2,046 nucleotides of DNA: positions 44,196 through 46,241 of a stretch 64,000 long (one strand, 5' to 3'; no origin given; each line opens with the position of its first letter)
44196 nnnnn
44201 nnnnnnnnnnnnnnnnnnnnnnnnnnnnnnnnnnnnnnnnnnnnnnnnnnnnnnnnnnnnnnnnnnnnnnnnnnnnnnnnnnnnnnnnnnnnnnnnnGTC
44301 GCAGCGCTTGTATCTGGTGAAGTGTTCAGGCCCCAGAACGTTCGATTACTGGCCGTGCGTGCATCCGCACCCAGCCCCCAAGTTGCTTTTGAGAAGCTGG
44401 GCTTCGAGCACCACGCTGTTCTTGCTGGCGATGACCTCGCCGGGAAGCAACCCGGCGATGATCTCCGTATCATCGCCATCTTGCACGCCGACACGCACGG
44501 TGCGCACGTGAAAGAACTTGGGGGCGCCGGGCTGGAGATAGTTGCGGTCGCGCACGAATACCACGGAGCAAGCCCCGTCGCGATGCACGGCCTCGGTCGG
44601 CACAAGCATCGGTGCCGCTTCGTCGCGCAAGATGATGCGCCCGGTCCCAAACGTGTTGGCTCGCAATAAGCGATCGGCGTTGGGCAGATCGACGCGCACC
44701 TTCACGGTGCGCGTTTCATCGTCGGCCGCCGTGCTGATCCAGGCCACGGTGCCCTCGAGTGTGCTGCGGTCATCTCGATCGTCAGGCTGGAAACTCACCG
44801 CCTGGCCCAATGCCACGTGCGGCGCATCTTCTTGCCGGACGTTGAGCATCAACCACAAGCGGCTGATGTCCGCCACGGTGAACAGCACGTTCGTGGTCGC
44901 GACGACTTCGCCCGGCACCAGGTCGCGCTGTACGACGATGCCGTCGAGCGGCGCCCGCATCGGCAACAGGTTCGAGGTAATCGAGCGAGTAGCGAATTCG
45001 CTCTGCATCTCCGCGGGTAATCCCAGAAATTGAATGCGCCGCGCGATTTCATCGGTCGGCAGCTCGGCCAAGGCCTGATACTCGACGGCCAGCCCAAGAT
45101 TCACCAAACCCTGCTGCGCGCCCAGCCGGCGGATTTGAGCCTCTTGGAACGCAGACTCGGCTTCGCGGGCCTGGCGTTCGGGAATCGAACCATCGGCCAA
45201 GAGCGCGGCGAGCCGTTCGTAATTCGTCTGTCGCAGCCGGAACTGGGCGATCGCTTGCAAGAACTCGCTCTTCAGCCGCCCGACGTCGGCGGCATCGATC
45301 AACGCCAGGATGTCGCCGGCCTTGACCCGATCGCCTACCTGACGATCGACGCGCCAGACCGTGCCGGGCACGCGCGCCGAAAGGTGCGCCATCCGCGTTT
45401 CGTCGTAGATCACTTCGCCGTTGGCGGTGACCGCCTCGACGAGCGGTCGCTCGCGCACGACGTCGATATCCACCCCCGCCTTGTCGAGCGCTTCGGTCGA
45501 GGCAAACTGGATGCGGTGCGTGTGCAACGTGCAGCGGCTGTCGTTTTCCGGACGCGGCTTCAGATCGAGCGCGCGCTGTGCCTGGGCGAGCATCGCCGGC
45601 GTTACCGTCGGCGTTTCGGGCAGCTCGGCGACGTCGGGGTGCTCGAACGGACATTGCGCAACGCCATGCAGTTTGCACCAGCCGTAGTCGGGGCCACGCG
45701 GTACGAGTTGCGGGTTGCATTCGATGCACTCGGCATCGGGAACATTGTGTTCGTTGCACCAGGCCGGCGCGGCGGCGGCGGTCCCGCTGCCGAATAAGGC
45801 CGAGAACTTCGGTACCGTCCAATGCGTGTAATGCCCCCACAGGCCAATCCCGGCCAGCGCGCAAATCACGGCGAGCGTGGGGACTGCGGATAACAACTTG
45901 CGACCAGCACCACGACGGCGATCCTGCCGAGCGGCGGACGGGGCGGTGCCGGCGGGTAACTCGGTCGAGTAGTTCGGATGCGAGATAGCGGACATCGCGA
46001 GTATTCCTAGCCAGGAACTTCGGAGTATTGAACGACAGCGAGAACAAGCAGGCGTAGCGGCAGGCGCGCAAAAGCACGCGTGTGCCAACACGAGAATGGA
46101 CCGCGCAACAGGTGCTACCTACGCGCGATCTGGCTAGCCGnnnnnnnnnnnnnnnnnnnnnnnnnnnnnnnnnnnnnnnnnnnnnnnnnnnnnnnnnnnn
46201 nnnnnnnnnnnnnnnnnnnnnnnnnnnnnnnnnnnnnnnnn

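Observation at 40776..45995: Repeated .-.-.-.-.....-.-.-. motif shared by the CzcB-like adaptor and a trailing small lipoprotein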

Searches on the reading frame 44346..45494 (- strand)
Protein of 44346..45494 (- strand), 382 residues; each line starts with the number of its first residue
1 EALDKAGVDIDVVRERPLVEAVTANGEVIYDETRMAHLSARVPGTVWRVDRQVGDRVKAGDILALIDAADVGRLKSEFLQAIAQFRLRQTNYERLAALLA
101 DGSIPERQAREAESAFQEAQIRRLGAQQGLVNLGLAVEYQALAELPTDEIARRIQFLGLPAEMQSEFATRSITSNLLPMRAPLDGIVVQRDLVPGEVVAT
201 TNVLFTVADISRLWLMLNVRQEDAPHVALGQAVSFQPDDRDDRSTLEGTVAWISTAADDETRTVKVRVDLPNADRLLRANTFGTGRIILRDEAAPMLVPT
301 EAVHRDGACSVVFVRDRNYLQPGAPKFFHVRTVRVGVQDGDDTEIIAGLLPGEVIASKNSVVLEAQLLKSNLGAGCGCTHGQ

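Call 94: search_dna_similar(query=window:44346-45494:-, collection=plasmids, mode=protein, max_rows=30, rows=spread, max_evalue=1e-10)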
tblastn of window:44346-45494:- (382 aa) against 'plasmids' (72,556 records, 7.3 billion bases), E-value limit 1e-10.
Records with a match: 577; places in all: 957; records where one place covers at least 80% of the query: 380.
Best place of each record, by identity: <60% 577.
By first word of the organism name: Ralstonia 142; Acinetobacter 82; Xanthomonas 28; Burkholderia 22; Cupriavidus 19; Pseudomonas 19; Sinorhizobium 19; Sphingobium 14; Agrobacterium 14; Rhizobium 13; and 100 more.
By predicted mobility (MOB-suite, as given by PLSDB): mobilizable 247; non-mobilizable 225; conjugative 105.
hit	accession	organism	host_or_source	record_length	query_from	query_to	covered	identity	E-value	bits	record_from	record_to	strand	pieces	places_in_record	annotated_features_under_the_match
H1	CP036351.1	Planctomycetes bacterium K2D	-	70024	1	378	99%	47.8%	3e-99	329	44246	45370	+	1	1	czcB: Cobalt-zinc-cadmium resistance protein CzcB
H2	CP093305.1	Ralstonia insidiosa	-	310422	3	371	97%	30.4%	2e-32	136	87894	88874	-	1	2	czcB: heavy metal efflux RND transporter CzcB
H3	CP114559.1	Candidatus Manganitrophus sp.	activated carbon metagenome,metagenomic ...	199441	1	369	97%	29.4%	3e-26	117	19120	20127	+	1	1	efflux RND transporter periplasmic adaptor subunit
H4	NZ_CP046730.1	Ralstonia syzygii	tobacco,cell culture,leaf veins ...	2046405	26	380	93%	29.9%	5e-22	105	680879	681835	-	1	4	none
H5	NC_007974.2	Cupriavidus metallidurans CH34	-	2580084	26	371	91%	30.1%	4e-31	132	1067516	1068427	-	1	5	none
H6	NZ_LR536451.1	Methylocella tundrae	-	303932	26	369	90%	29.7%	7e-26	117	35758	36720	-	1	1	efflux RND transporter periplasmic adaptor subunit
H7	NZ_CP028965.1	Burkholderia sp. IDO3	pure strain,reactor sludge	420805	26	371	91%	29.4%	1e-26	119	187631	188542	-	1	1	efflux RND transporter periplasmic adaptor subunit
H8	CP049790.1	Ralstonia solanacearum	whole organism,isolated from the ...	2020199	1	370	97%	27.5%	7e-20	99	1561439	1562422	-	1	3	efflux RND transporter periplasmic adaptor subunit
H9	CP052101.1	Ralstonia solanacearum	tomato,cell culture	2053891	1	370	97%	27.5%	7e-20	99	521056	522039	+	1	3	none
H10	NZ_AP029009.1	Ralstonia pseudosolanacearum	-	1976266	1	370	97%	27.5%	2e-19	98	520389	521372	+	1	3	none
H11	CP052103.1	Ralstonia solanacearum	tomato,cell culture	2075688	1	370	97%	27.5%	2e-19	98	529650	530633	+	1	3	efflux RND transporter periplasmic adaptor subunit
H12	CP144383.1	Ralstonia solanacearum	tobacco,whole organism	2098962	1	370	97%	27.5%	2e-19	98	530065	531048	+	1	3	czcB: efflux RND transporter periplasmic adaptor subunit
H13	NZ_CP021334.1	Marinobacter salarius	pure culture,Lava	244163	22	382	95%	27.5%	2e-20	100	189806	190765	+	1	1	efflux RND transporter periplasmic adaptor subunit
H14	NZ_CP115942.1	Ralstonia syzygii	Musa sp.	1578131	31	364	87%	28.4%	9e-14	81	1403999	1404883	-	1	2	none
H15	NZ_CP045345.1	Labrenzia sp. THAF187b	pure culture,Surface of a polyethylene ...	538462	26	376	92%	25.8%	7e-13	78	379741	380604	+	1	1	efflux RND transporter periplasmic adaptor subunit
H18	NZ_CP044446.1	Acinetobacter indicus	goose,stool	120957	18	373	93%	23.7%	3e-14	82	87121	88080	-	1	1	efflux RND transporter periplasmic adaptor subunit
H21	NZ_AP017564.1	Pseudanabaena sp. ABRG5-3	-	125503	71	359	76%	26.0%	3e-16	88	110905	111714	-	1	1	efflux RND transporter periplasmic adaptor subunit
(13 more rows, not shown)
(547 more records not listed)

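Call 95: get_annotated_region(hit=H1, flank=6000)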
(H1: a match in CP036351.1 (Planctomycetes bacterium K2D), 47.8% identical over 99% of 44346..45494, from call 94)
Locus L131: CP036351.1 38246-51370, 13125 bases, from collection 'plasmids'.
description: Planctomycetes bacterium K2D plasmid pK2D_1, complete sequence
organism: Planctomycetes bacterium K2D (NCBI taxid 2527962)
taxonomy: Bacteria; Planctomycetota; ; ; ; ; Planctomycetes bacterium K2D
host: -; source: -; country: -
typing (MOB-suite, as given by PLSDB): mobilizable; relaxase MOBF
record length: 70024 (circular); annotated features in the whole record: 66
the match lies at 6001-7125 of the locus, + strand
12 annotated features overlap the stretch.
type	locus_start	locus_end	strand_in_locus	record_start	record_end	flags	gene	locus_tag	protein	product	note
CDS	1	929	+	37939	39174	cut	merA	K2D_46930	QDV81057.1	Mercuric reductase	-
CDS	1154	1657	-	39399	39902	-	-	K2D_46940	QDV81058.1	hypothetical protein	-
CDS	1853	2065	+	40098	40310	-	-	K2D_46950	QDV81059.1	hypothetical protein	-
CDS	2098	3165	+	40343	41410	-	xerD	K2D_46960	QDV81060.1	Tyrosine recombinase XerD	-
CDS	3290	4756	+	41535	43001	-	czcC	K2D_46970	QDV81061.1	Cobalt-zinc-cadmium resistance protein CzcC precursor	-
CDS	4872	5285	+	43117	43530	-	-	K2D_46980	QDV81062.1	hypothetical protein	-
CDS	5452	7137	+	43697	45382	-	czcB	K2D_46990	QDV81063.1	Cobalt-zinc-cadmium resistance protein CzcB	-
CDS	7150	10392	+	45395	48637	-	czcA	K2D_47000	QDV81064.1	Cobalt-zinc-cadmium resistance protein CzcA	-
CDS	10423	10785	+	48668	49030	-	-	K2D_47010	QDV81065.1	hypothetical protein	-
CDS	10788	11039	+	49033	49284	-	-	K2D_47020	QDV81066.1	hypothetical protein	-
CDS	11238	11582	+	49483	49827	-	-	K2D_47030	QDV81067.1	Heavy-metal-associated domain protein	-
CDS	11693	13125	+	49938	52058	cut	cadA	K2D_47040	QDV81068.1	putative cadmium-transporting ATPase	-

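Call 100: get_annotated_region(hit=H2, flank=900)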
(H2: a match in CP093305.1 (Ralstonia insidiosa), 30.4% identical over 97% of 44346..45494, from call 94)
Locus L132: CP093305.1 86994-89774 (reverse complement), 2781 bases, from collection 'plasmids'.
description: Ralstonia insidiosa strain 15-1563-3 plasmid pB1901, complete sequence
organism: Ralstonia insidiosa (NCBI taxid 190721)
taxonomy: Bacteria; Pseudomonadota; Betaproteobacteria; Burkholderiales; Burkholderiaceae; Ralstonia; Ralstonia insidiosa
host: -; source: -; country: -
typing (MOB-suite, as given by PLSDB): conjugative; replicon rep_cluster_371; relaxase MOBP; mating-pair formation MPF_F
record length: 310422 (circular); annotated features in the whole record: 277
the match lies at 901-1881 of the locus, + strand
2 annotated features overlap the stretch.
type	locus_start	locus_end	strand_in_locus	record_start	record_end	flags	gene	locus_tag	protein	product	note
CDS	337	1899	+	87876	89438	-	czcB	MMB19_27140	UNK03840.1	heavy metal efflux RND transporter CzcB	-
CDS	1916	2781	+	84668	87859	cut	czcA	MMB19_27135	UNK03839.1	heavy metal efflux RND transporter CzcA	-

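Call 101: get_annotated_region(hit=H3, flank=900)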
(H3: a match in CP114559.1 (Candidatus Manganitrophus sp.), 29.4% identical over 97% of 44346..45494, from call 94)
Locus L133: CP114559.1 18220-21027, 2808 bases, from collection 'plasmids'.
description: MAG: Candidatus Manganitrophus sp. isolate GAC2 plasmid unnamed4, complete sequence
organism: Candidatus Manganitrophus sp. (NCBI taxid 2927580)
taxonomy: Bacteria; Nitrospirota; Nitrospiria; Candidatus Troglogloeales; Candidatus Manganitrophaceae; Candidatus Manganitrophus; Candidatus Manganitrophus sp.
host: -; source: activated carbon metagenome,metagenomic assembly,Carbon granules from GAC filter; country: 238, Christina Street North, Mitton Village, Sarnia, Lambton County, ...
typing (MOB-suite, as given by PLSDB): non-mobilizable
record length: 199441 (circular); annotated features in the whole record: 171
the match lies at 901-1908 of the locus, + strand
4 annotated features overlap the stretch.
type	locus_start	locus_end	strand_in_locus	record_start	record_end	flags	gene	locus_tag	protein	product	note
CDS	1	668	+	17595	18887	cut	-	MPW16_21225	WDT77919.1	TolC family protein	-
CDS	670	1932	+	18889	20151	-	-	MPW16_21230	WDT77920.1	efflux RND transporter periplasmic adaptor subunit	-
CDS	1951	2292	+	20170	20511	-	-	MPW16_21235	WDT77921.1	P-II family nitrogen regulator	-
CDS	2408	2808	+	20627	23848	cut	-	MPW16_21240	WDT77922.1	CusA/CzcA family heavy metal efflux RND transporter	-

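Call 102: get_annotated_region(hit=H5, flank=900)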
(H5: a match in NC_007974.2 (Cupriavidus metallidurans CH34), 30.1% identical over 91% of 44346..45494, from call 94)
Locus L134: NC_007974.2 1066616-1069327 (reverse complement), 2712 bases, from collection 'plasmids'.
description: Cupriavidus metallidurans CH34 megaplasmid, complete sequence
organism: Cupriavidus metallidurans CH34 (NCBI taxid 266264)
taxonomy: Bacteria; Pseudomonadota; Betaproteobacteria; Burkholderiales; Burkholderiaceae; Cupriavidus; Cupriavidus metallidurans; Cupriavidus metallidurans CH34
host: -; source: -; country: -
typing (MOB-suite, as given by PLSDB): mobilizable; replicon rep_cluster_104,rep_cluster_1581,rep_cluster_80; relaxase MOBP,MOBP
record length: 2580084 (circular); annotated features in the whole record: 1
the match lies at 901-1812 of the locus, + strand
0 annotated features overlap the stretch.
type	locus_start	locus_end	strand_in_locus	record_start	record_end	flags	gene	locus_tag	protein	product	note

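Call 103: get_annotated_region(hit=H13, flank=900)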
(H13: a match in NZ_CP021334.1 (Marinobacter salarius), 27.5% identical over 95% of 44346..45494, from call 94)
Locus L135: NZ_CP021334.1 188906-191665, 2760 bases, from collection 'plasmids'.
description: Marinobacter salarius strain HL2708#2 plasmid pHL2708Z5, complete sequence
organism: Marinobacter salarius (NCBI taxid 1420917)
taxonomy: Bacteria; Pseudomonadota; Gammaproteobacteria; Pseudomonadales; Marinobacteraceae; Marinobacter; Marinobacter salarius
host: -; source: pure culture,Lava; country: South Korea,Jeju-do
typing (MOB-suite, as given by PLSDB): conjugative; relaxase MOBH; mating-pair formation MPF_F
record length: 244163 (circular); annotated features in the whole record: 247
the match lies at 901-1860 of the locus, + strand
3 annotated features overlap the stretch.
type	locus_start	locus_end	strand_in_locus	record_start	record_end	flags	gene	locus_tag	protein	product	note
CDS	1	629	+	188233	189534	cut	-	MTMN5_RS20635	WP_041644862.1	TolC family protein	GO:0055085 - transmembrane transport [Evidence IEA]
CDS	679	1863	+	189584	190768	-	-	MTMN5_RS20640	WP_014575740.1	efflux RND transporter periplasmic adaptor subunit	GO:0006810 - transport [Evidence IEA]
CDS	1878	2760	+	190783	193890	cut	-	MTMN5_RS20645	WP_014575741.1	CusA/CzcA family heavy metal efflux RND transporter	-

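Call 104: get_annotated_region(hit=H18, flank=900)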
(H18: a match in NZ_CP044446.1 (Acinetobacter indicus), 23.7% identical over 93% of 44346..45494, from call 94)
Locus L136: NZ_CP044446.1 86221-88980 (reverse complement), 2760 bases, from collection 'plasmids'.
description: Acinetobacter indicus strain CMG3-2 plasmid pCMG3-2-1, complete sequence
organism: Acinetobacter indicus (NCBI taxid 756892)
taxonomy: Bacteria; Pseudomonadota; Gammaproteobacteria; Moraxellales; Moraxellaceae; Acinetobacter; Acinetobacter indicus
host: -; source: goose,stool; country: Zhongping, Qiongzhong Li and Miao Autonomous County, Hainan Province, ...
typing (MOB-suite, as given by PLSDB): mobilizable; replicon rep_cluster_1656; relaxase MOBP,MOBP
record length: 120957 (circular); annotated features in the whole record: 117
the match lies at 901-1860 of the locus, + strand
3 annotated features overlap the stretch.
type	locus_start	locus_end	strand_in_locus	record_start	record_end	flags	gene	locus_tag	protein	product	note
CDS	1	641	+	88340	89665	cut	-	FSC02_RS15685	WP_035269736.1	TolC family protein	GO:0055085 - transmembrane transport [Evidence IEA]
CDS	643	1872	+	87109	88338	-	-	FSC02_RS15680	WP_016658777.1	efflux RND transporter periplasmic adaptor subunit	GO:0006810 - transport [Evidence IEA]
CDS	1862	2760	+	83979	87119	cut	-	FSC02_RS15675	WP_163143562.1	CusA/CzcA family heavy metal efflux RND transporter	-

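Call 105: get_annotated_region(hit=H21, flank=900)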
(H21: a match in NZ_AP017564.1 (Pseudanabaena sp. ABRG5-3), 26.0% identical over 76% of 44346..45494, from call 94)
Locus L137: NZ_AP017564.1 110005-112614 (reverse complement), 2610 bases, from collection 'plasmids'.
description: Pseudanabaena sp. ABRG5-3 plasmid ABRG53d, complete sequence
organism: Pseudanabaena sp. ABRG5-3 (NCBI taxid 685565)
taxonomy: Bacteria; Cyanobacteriota; Cyanophyceae; Pseudanabaenales; Pseudanabaenaceae; Pseudanabaena; Pseudanabaena sp. ABRG5-3
host: -; source: -; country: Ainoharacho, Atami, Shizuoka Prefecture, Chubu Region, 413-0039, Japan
typing (MOB-suite, as given by PLSDB): non-mobilizable
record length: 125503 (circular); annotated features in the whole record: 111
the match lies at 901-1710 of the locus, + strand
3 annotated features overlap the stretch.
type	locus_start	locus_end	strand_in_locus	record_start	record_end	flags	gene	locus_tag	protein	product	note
CDS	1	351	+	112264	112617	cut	-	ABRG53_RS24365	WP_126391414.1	rhodanese-like domain-containing protein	-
CDS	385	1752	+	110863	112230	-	-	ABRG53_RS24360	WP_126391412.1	efflux RND transporter periplasmic adaptor subunit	GO:0006810 - transport [Evidence IEA]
CDS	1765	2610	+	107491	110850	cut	-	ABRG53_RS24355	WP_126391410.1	efflux RND transporter permease subunit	-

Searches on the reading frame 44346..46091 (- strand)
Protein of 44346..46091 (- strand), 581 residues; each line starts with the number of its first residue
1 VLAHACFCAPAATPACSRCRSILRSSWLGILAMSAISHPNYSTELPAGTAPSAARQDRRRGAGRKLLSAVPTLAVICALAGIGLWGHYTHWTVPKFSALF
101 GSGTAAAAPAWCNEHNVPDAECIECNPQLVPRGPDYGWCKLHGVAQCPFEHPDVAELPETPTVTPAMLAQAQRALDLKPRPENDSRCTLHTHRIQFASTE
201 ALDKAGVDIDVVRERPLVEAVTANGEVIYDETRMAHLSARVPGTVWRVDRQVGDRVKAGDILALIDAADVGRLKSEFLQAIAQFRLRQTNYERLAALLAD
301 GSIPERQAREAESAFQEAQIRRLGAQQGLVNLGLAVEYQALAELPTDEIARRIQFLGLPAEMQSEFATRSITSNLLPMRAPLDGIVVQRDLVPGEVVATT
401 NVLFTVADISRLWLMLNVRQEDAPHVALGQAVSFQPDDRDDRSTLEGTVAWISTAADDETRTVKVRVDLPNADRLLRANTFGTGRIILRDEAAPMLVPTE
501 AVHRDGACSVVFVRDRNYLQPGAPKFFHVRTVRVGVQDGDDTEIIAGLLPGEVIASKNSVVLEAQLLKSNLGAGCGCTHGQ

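Call 3: search_protein_families(library=pfam, proteins=[window:44346-46091:-], max_evalue=1)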
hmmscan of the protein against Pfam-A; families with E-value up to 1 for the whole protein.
window:44346-46091:- (581 aa): 6 families
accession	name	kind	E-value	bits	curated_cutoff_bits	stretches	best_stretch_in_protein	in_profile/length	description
PF16576.10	HlyD_D23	-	9.1e-41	139.9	30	1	217-481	2-213/214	Barrel-sandwich domain of CusB or HlyD membrane-fusion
PF13437.12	HlyD_3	-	1.3e-20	74.6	22.2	1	379-472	3-96/106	HlyD family secretion protein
PF13533.13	Biotin_lipoyl_2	-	0.0025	18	29.8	1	237-266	3-32/32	Biotin-lipoyl like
PF00364.28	Biotin_lipoyl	-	0.11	12.8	22.1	1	235-265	43-73/73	Biotin-requiring enzyme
PF23684.1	ORF20A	-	0.14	12.9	27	1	42-75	14-48/88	ORF20A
PF12700.13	HlyD_2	-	0.22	10.7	25.1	0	205-283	38-112/416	HlyD family secretion protein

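Call 4: search_protein_families(library=ncbifam, proteins=[window:44346-46091:-], max_evalue=1)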
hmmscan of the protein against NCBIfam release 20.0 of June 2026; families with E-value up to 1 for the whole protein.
window:44346-46091:- (581 aa): 27 families (the best 25 are shown)
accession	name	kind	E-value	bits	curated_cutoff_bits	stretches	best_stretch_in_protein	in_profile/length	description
TIGR00999.1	8a0102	subfamily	4.3e-43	147.4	319.3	1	253-562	1-270/271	CzcB/NccB family metal efflux transporter periplasmic adaptor subunit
NF045680.1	DiMtlExpIhpB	equivalog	2.2e-41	141.9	450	2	377-569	139-321/326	divalent metal ion exporter adaptor subunit IhpB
TIGR01730.1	RND_mfp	subfamily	6.9e-41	140.3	94.9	2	370-556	129-307/322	efflux RND transporter periplasmic adaptor subunit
TIGR00998.1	8a0101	subfamily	1.5e-16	60.3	390.8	2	277-456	117-285/334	EmrA/EmrK family multidrug efflux transporter periplasmic adaptor subunit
NF007303.0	PRK09783.1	subfamily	6.9e-13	47.8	390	2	346-554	185-384/414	copper/silver efflux system membrane fusion protein CusB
NF002939.0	PRK03598.1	equivalog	1.1e-11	44.5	393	2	270-464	110-292/332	secretion protein HlyD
NF008606.0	PRK11578.1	equivalog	2.1e-11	43.6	342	1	211-557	40-364/371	macrolide transporter subunit MacA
NF007785.0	PRK10476.1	equivalog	2.6e-11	42.9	376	1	279-473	125-304/347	multidrug transporter subunit MdtN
TIGR02971.1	heterocyst_DevB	subfamily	1e-08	35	129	2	282-454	111-280/327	ABC exporter membrane fusion protein, DevB family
NF008589.1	PRK11556.1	equivalog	1.4e-07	30.8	391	2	379-552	196-369/392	MdtA/MuxA family multidrug efflux RND transporter periplasmic adaptor subunit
NF033138.2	RND-peri-MexC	equivalog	1.8e-06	27.4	625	2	205-340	36-173/375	MexC family multidrug efflux RND transporter periplasmic adaptor subunit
NF011715.0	PRK15136.1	equivalog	2.2e-06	26.6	563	1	378-450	218-290/390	multidrug efflux MFS transporter periplasmic adaptor subunit EmrA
TIGR01843.1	type_I_hlyD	subfamily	1.5e-05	24.1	208.65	1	217-311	27-120/422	HlyD family type I secretion periplasmic adaptor subunit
NF007132.1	PRK09578.1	equivalog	2.6e-05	23.2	512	1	204-352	35-186/396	MexX/AxyX family multidrug efflux RND transporter periplasmic adaptor subunit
TIGR03794.1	NHLM_micro_HlyD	equivalog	4e-05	22.7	156.2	1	221-331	46-152/421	NHLP bacteriocin system secretion protein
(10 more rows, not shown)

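Call 43: search_solved_structures(query=window:44346-45995:-, max_evalue=0.001)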
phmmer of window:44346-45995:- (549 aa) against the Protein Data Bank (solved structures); distinct sequences matched with E-value up to 0.001: 15.
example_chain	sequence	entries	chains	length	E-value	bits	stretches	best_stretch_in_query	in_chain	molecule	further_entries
3lnn_A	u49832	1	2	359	1.8e-25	92.9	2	342-531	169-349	Membrane fusion protein (MFP) heavy metal cation efflux ZneB (CzcB-like)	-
20yy_D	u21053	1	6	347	1.2e-11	47.3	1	330-533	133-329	Multidrug efflux RND transporter periplasmic adaptor subunit MexJ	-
3t51_B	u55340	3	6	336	3e-11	46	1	313-525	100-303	Cation efflux system protein CusB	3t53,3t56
3h94_A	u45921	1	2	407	3.8e-11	45.7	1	313-525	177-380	Cation efflux system protein cusB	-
3ne5_B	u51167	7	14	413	4e-11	45.6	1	313-525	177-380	Cation efflux system protein cusB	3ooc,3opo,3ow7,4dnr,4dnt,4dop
4dk1_A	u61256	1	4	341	7.1e-09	38.2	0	188-295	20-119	Putative MacA, Multidrug resistance protein mexA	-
3fpp_A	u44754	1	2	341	3.6e-06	29.3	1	179-522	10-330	Macrolide-specific efflux protein macA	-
4dk0_A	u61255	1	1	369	3.8e-06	29.2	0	189-404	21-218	Putative MacA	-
5nik_D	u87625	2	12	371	4e-06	29.1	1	179-522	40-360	Macrolide export protein MacA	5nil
9qgy_G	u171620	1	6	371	9.5e-06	27.9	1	179-522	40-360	Macrolide export protein MacA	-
4tko_B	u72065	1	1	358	8.7e-05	24.7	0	241-423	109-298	EmrA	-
8zal_A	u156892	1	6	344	0.0001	24.5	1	204-417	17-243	Multidrug export protein EmrA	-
8zar_A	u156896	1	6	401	0.00014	24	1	204-417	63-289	Multidrug export protein EmrA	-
6vej_P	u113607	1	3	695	0.00018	23.6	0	202-305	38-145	Probable Resistance-Nodulation-Cell Division (RND) efflux membrane fusion protein,Probable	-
9j3d_D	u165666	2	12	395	0.00036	22.6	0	175-306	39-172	RND efflux system, MexC-like protein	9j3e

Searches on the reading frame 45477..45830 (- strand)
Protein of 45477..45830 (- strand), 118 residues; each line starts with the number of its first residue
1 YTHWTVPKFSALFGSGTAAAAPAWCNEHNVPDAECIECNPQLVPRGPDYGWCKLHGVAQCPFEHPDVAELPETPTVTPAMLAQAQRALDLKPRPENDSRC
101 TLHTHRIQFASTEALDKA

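Call 19: find_homologous_proteins(query=window:45477-45830:-, max_evalue=0.001)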
Query window:45477-45830:- (118 aa): 4 proteins with E <= 0.001 among 9 candidates.
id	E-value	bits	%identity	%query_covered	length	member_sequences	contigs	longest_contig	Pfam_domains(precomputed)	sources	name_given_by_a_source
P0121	1.5e-53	198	75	97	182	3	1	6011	-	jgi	jgi:cobalt-zinc-cadmium efflux system membrane fusion protein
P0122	4.0e-43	165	61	98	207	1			-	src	-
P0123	3.5e-41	158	59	98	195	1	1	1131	-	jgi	jgi:hypothetical protein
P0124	5.7e-34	135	66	79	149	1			-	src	-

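Call 87: predict_structure(alignment_id=A6)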
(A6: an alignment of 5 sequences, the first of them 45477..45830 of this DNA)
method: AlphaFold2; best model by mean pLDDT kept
length: 118 residues; sequences in the alignment: 5
mean_pLDDT: 38.8   pTM: 0.24
mean pLDDT of the five models: 38.8, 37.8, 37.7, 37.6, 36.2
residues with pLDDT >= 90: 0; 70-90: 0; 50-70: 17; < 50: 101
segments of 3 or more residues with pLDDT < 50: 1-22, 34-76, 90-118
pLDDT, mean of each block of 10 residues (from residue 1): 27 37 52 49 41 35 32 46 50 36 32 29
secondary structure, 60 per line:
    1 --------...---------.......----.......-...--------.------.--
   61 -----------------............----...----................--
elements in order: H21-27 H32-38 H78-89 H101-116
